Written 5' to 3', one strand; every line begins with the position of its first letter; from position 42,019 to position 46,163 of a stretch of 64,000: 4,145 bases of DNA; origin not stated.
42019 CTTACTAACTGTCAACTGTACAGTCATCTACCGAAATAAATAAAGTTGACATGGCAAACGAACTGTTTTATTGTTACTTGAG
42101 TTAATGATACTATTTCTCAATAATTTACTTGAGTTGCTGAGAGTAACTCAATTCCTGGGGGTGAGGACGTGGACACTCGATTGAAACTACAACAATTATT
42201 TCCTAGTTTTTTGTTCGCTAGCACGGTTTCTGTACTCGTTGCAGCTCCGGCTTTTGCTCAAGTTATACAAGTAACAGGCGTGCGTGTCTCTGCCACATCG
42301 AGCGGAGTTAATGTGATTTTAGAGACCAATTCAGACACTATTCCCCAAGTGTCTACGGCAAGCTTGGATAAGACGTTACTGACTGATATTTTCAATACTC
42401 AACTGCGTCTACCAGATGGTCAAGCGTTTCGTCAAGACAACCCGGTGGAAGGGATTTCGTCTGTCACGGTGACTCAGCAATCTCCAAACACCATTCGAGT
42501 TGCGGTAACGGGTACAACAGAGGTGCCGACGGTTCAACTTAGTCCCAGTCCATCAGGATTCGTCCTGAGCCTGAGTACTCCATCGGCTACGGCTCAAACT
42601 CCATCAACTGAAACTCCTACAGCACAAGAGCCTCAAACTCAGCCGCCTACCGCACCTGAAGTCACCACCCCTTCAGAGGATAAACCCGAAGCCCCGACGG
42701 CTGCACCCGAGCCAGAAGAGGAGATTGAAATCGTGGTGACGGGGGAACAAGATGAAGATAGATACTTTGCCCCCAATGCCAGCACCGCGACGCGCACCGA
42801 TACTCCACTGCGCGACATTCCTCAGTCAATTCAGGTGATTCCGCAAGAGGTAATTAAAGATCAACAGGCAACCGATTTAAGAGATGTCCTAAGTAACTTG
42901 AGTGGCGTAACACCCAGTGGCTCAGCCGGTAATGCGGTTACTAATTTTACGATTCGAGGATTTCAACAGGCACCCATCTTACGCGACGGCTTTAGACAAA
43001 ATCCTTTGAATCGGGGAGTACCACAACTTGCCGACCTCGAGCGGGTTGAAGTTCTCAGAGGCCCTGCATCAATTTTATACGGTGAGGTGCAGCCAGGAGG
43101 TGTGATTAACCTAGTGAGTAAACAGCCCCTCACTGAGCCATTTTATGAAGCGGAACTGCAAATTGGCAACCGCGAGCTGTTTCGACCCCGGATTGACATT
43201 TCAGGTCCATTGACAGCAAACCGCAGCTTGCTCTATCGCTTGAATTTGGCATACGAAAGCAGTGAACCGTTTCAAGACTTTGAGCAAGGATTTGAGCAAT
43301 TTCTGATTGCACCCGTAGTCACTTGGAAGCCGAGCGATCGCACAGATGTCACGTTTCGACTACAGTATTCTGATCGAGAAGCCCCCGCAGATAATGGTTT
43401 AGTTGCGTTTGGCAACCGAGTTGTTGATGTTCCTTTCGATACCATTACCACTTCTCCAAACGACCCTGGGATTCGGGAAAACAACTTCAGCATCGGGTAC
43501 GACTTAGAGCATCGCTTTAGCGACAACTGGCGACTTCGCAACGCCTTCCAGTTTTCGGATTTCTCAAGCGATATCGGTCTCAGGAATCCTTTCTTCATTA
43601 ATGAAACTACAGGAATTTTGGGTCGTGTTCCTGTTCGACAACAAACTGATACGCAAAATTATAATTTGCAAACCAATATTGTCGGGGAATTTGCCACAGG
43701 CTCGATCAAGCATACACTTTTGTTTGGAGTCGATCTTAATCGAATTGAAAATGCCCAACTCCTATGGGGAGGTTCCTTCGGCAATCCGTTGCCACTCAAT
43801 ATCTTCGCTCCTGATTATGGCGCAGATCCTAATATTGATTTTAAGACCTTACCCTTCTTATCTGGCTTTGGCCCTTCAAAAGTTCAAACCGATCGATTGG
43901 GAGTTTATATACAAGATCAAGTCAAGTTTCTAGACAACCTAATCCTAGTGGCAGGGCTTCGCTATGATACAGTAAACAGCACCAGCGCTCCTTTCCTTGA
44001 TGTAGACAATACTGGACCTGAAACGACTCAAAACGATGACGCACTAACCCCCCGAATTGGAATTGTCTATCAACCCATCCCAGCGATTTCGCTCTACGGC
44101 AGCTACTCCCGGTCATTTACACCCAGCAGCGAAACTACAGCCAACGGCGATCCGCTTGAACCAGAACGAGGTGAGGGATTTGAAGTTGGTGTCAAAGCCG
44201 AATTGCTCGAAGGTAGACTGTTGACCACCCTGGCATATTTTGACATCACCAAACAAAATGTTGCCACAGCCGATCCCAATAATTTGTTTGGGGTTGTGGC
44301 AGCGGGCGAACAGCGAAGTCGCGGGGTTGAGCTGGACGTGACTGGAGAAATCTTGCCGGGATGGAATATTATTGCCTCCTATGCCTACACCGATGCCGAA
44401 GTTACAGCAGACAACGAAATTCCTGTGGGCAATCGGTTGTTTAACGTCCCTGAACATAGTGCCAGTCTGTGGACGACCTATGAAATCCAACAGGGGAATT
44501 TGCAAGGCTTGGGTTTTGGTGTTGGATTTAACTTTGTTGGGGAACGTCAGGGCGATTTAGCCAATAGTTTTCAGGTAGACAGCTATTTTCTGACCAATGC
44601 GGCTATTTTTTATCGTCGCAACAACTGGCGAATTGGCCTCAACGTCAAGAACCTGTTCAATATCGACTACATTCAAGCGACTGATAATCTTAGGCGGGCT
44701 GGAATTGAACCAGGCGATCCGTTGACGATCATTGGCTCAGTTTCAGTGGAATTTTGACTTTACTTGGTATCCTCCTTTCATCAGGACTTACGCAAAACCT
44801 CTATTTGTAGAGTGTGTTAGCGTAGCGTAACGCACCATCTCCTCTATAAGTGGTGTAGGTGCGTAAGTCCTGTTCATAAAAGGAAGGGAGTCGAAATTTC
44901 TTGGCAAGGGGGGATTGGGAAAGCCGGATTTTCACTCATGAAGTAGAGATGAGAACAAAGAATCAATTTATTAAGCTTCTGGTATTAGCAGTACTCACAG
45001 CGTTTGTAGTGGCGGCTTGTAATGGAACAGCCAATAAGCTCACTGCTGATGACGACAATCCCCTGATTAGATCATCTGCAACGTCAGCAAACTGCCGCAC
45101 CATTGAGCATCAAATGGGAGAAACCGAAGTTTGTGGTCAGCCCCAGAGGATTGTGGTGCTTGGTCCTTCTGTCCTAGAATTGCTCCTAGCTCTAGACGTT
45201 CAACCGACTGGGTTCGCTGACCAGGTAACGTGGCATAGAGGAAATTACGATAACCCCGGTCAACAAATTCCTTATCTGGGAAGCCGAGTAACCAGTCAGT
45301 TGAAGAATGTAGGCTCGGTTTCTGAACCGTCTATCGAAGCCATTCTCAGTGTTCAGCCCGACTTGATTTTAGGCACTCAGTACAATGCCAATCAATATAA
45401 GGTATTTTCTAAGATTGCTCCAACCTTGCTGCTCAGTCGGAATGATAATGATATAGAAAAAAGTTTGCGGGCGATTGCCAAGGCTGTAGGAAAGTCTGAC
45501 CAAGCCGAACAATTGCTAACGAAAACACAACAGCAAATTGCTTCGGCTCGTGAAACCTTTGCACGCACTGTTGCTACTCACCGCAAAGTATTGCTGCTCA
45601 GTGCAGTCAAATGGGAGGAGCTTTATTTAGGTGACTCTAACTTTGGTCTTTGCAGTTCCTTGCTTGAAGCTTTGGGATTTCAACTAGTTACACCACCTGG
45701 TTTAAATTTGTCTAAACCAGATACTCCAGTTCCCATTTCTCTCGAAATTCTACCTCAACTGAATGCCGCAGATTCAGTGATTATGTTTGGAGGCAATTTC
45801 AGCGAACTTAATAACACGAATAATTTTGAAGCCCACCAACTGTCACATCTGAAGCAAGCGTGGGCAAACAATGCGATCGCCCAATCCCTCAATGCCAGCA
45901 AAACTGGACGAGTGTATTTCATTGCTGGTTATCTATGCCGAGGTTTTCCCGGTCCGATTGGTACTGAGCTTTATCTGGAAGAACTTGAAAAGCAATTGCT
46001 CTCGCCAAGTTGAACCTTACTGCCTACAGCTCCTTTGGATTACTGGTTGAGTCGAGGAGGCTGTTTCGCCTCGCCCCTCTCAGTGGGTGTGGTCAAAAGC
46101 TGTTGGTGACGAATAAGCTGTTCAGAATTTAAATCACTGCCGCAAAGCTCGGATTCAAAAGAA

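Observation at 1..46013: About 46-kb hybrid NRPS-PKS cluster with aryl-acid starter genes and its own TonB receptor: a probable aryl-thiazoline metallophore pathway with non-textbook logic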

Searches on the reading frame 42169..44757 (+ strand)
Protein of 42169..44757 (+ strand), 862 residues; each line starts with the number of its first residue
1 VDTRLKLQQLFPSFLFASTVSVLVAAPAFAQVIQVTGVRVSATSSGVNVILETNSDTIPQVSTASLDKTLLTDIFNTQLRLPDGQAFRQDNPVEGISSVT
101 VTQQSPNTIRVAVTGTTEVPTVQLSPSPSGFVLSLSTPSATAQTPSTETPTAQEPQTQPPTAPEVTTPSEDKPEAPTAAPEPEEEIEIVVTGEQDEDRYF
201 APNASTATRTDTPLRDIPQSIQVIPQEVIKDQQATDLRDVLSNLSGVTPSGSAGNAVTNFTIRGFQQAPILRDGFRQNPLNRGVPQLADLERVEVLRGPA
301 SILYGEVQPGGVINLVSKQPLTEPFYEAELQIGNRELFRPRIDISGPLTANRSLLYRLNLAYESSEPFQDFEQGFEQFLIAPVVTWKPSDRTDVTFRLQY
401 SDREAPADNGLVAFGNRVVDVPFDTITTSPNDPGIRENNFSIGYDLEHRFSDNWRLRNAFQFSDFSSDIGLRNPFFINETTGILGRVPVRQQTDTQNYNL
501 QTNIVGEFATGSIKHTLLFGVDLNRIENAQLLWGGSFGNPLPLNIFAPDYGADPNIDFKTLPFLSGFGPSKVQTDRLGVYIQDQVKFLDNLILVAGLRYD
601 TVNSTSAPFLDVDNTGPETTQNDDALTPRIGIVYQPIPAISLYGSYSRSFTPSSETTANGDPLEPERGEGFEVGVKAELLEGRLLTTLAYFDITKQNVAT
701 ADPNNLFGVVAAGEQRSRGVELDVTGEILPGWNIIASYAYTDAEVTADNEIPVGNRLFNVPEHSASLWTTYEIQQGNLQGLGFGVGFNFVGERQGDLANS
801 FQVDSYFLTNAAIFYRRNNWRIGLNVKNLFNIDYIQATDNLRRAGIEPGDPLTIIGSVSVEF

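Call 5: search_protein_families(library=pfam, proteins=[window:42169-44757:+])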
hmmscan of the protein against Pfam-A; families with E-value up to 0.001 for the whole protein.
window:42169-44757:+ (862 aa): 3 families
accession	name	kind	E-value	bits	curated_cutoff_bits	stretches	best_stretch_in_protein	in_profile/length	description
PF00593.30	TonB_dep_Rec_b-barrel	-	2.8e-76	258.6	27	1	386-829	2-436/436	TonB dependent receptor-like, beta-barrel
PF07715.20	Plug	-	2.5e-26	92.7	23.9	1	214-312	2-107/107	TonB-dependent Receptor Plug Domain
PF11741.13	AMIN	-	4.7e-13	49.5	20.5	1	38-134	2-100/101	AMIN domain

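Call 32: search_protein_families(library=ncbifam, proteins=[window:42169-44757:+], max_evalue=0.00001)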
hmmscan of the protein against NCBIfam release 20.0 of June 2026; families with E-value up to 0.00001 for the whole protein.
window:42169-44757:+ (862 aa): 26 families (the best 25 are shown)
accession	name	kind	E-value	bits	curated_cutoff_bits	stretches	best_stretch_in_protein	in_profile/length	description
TIGR01783.1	TonB-siderophor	subfamily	2.8e-137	459.1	223.5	1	216-862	1-649/649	TonB-dependent siderophore receptor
NF007465.0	PRK10044.1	equivalog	2.9e-114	382.8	803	1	201-837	63-703/726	ferrichrome porin FhuA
NF010651.0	PRK14050.1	equivalog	4.2e-97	326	884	1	197-845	59-715/730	TonB-dependent siderophore receptor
NF010650.0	PRK14049.1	equivalog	2.6e-92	310.2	904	1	194-816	59-680/729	ferrioxamine B receptor precursor protein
NF047944.1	FoxamRcptFoxA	equivalog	6.8e-79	265.9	1300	1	203-859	40-694/697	ferrioxamine B receptor FoxA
NF007349.0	PRK09840.1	equivalog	4.1e-57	193.7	686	1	187-854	41-752/760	catecholate siderophore receptor Fiu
NF049960.1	siderphRecptFauA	equivalog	1.2e-48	166.1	900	1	195-835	55-702/727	TonB-dependent alcaligin siderophore receptor FauA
NF007447.0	PRK10003.1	equivalog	3.4e-39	134.7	666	1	193-838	55-707/727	ferric-rhodotorulic acid/ferric-coprogen receptor FhuE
TIGR01785.1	TonB-hemin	subfamily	2.7e-38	131.9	316.85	2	486-843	295-663/677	TonB-dependent heme/hemoglobin receptor family protein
TIGR01786.1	TonB-hemlactrns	subfamily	8e-31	107.1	323.75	2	491-839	326-691/719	TonB-dependent hemoglobin/transferrin/lactoferrin family receptor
TIGR01779.1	TonB-B12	equivalog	9e-21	74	599.7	2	202-351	30-187/614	TonB-dependent vitamin B12 receptor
NF041535.1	TonB_rec_PqqU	equivalog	7e-18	64.3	1200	1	577-836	372-645/676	TonB-dependent receptor PqqU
NF010010.0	PRK13483.1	equivalog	7.8e-17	60.5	927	1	204-319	37-164/660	ligand-gated channel protein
NF010011.0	PRK13484.1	equivalog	4.6e-16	58.2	1197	1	206-333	36-173/682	IreA family TonB-dependent siderophore receptor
NF041676.1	FecA_OM_dicitr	equivalog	5.8e-16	57.6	1100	1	573-862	475-773/773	TonB-dependent Fe(3+) dicitrate receptor FecA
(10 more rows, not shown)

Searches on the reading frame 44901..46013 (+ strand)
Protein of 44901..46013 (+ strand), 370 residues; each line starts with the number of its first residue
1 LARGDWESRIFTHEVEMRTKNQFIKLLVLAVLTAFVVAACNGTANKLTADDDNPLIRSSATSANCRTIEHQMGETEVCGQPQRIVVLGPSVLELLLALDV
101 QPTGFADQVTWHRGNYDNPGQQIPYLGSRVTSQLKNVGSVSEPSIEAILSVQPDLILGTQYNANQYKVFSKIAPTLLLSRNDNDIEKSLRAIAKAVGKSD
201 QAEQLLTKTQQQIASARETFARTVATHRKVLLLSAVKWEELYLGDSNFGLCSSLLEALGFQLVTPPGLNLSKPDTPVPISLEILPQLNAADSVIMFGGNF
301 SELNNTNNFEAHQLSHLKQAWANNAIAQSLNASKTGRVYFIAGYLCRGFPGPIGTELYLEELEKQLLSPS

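Call 5: search_protein_families(library=pfam, proteins=[window:44901-46013:+])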
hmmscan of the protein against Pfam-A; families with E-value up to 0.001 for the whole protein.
window:44901-46013:+ (370 aa): 1 family
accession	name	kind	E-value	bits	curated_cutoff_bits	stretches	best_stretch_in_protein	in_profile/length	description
PF01497.23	Peripla_BP_2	-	2.4e-23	83.2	27.5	1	84-341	1-231/235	Periplasmic binding protein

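Call 32: search_protein_families(library=ncbifam, proteins=[window:44901-46013:+], max_evalue=0.00001)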
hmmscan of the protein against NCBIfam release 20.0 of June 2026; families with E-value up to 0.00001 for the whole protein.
window:44901-46013:+ (370 aa): 4 families
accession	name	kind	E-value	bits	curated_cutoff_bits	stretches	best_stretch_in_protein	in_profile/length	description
NF008501.1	PRK11411.1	subfamily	7.2e-24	84.3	320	1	57-327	15-267/303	Fe(3+) dicitrate ABC transporter substrate-binding protein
NF008200.0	PRK10957.1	equivalog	6.5e-18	64.7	205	1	30-303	11-282/330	Fe2+-enterobactin ABC transporter substrate-binding protein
NF007864.0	PRK10576.1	equivalog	2.9e-14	53.1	252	1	79-237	33-185/297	Fe(3+)-hydroxamate ABC transporter substrate-binding protein FhuD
TIGR03659.1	IsdE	equivalog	7.7e-07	28.6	298.65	0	27-236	6-179/292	heme ABC transporter substrate-binding protein IsdE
